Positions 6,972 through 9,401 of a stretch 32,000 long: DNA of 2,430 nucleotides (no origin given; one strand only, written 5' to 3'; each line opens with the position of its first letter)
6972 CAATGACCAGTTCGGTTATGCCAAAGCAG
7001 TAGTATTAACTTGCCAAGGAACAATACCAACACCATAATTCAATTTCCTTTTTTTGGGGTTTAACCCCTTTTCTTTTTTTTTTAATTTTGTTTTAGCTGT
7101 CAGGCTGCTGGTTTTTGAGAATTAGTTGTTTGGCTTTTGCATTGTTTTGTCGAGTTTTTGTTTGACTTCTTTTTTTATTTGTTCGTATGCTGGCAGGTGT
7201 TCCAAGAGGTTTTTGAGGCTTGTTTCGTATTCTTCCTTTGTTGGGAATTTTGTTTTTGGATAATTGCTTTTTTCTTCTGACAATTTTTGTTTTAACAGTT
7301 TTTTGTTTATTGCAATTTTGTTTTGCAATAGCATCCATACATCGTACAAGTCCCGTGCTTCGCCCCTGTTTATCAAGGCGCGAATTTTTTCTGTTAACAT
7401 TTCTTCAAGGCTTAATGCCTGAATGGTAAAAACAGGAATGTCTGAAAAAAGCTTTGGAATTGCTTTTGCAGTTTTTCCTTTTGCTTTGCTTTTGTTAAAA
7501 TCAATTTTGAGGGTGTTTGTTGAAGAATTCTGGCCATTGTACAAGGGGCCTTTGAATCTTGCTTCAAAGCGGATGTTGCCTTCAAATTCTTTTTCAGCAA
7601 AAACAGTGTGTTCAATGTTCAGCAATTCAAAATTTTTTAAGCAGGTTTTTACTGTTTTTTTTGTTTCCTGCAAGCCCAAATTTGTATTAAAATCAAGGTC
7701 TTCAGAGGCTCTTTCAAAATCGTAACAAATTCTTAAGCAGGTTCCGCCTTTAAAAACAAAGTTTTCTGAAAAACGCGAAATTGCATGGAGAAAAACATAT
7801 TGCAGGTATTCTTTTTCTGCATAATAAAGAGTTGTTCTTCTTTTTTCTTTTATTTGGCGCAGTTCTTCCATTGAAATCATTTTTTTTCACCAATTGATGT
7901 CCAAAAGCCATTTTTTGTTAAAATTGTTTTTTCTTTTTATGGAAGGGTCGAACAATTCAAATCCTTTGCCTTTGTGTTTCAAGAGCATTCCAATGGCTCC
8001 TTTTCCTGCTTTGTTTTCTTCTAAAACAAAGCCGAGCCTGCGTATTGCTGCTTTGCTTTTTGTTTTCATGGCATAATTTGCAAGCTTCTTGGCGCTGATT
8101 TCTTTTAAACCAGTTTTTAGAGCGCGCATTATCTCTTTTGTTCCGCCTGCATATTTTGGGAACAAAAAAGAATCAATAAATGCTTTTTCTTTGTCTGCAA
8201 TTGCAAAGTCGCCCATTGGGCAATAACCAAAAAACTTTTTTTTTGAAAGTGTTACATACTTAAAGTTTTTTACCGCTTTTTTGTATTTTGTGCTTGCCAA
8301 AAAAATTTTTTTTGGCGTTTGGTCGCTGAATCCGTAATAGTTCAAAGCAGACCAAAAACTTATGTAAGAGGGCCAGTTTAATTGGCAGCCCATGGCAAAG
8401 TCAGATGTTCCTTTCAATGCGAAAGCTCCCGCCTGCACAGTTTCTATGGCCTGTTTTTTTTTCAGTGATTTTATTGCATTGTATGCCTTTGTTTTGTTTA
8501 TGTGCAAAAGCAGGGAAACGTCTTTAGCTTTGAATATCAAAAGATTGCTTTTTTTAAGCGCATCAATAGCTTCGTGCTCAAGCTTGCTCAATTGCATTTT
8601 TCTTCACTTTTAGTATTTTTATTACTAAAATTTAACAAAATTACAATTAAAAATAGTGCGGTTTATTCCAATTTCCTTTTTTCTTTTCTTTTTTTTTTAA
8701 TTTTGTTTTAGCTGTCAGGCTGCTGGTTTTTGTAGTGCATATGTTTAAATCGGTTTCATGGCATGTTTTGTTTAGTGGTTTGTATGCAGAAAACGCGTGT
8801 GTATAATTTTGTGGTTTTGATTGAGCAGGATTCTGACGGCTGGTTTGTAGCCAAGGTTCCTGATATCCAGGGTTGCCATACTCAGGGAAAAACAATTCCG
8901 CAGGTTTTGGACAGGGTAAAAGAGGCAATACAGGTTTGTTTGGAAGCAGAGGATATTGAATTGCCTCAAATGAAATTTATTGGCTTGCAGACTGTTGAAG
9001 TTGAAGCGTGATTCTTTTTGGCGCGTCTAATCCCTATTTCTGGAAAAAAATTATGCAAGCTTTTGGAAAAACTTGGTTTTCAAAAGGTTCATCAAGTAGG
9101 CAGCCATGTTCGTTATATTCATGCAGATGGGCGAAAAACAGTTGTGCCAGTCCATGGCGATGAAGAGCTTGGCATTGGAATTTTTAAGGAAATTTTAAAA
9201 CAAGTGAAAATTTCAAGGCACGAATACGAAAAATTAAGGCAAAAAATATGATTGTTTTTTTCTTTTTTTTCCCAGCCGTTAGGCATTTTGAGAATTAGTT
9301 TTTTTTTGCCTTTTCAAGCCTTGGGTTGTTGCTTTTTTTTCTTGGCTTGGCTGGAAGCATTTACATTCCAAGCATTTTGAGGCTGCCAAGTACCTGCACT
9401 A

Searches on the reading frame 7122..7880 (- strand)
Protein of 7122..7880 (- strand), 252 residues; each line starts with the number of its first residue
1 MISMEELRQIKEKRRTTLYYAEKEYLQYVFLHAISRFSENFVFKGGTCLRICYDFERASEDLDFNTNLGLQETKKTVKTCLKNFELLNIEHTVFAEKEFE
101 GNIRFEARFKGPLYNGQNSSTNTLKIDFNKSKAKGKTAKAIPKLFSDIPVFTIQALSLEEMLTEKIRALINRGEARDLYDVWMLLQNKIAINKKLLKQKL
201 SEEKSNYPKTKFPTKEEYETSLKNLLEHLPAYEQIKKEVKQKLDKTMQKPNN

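Call 14: search_protein_families(library=pfam, proteins=[window:7122-7880:-], max_evalue=0.01)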
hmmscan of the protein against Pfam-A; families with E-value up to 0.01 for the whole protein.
window:7122-7880:- (252 aa): 1 family
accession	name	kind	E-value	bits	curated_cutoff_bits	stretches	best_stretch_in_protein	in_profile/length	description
PF08843.17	AbiEii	-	7.1e-32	111.7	22.5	1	34-224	8-207/238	Nucleotidyl transferase AbiEii toxin, Type IV TA system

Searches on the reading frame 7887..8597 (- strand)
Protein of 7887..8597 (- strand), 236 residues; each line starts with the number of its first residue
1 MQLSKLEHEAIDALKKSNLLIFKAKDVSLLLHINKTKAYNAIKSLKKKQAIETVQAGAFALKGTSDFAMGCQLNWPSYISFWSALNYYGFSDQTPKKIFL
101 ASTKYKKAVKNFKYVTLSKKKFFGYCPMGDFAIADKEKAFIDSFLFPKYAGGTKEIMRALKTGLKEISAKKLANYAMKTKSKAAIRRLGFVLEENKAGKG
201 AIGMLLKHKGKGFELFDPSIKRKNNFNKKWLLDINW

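Call 14: search_protein_families(library=pfam, proteins=[window:7887-8597:-], max_evalue=0.01)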
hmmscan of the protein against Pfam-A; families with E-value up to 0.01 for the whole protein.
window:7887-8597:- (236 aa): 2 families
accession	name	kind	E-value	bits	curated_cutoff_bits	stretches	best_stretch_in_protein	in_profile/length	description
PF09407.15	AbiEi_1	-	0.0024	18.5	22.2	0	77-194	18-142/142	AbiEi antitoxin C-terminal domain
PF01978.25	TrmB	-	0.0081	16.4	25.6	0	23-55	24-56/68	Sugar-specific transcriptional regulator TrmB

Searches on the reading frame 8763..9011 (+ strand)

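Call 87: search_protein_families(library=pfam, proteins=[window:8763-9011:+], max_evalue=0.001)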
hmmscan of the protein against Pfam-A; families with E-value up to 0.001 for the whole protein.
window:8763-9011:+ (82 aa): 1 family
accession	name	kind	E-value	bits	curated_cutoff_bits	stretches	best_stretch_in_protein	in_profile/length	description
PF15919.11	HicB_lk_antitox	-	1.1e-07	32.5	27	1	16-66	1-54/123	HicB_like antitoxin of bacterial toxin-antitoxin system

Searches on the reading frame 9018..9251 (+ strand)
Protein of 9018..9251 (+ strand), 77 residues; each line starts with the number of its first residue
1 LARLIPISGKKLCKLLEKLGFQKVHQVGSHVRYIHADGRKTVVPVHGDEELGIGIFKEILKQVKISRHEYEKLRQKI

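Call 87: search_protein_families(library=pfam, proteins=[window:9018-9251:+], max_evalue=0.001)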
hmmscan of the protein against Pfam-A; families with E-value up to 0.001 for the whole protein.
window:9018-9251:+ (77 aa): 1 family
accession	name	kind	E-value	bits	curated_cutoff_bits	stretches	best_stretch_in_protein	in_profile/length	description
PF07927.17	HicA_toxin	-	6.1e-20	71.5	27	1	9-65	1-58/58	HicA toxin of bacterial toxin-antitoxin,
